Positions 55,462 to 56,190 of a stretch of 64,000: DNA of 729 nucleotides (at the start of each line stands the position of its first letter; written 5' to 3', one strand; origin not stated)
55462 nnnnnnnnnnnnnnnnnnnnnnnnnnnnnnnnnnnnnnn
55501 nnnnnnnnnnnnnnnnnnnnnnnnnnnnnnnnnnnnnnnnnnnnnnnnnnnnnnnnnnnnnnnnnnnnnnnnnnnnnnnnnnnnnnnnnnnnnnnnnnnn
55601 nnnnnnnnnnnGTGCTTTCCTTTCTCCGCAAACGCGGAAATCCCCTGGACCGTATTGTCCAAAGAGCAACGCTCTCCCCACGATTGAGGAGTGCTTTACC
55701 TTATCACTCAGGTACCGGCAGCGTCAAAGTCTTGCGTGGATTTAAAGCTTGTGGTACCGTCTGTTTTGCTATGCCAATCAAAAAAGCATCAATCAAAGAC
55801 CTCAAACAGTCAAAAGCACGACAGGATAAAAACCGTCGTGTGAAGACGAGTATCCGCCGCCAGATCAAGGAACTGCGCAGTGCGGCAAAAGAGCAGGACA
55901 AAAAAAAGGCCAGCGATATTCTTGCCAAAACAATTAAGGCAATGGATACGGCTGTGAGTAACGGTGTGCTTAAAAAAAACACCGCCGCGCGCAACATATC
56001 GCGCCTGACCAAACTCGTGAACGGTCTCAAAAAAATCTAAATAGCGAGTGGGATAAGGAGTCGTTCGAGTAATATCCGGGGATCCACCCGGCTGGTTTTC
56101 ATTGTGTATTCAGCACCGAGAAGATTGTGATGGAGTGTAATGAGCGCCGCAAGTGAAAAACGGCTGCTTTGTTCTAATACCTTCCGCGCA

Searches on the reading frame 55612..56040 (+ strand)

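Call 12: search_protein_families(library=pfam, proteins=[window:55612-56040:+], max_evalue=0.001)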
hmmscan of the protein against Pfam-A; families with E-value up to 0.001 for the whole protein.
window:55612-56040:+ (142 aa): 1 family
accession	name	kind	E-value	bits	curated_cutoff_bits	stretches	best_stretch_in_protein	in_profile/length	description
PF01649.23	Ribosomal_S20p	-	8.1e-18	65.3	29.5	1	58-137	4-83/83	Ribosomal protein S20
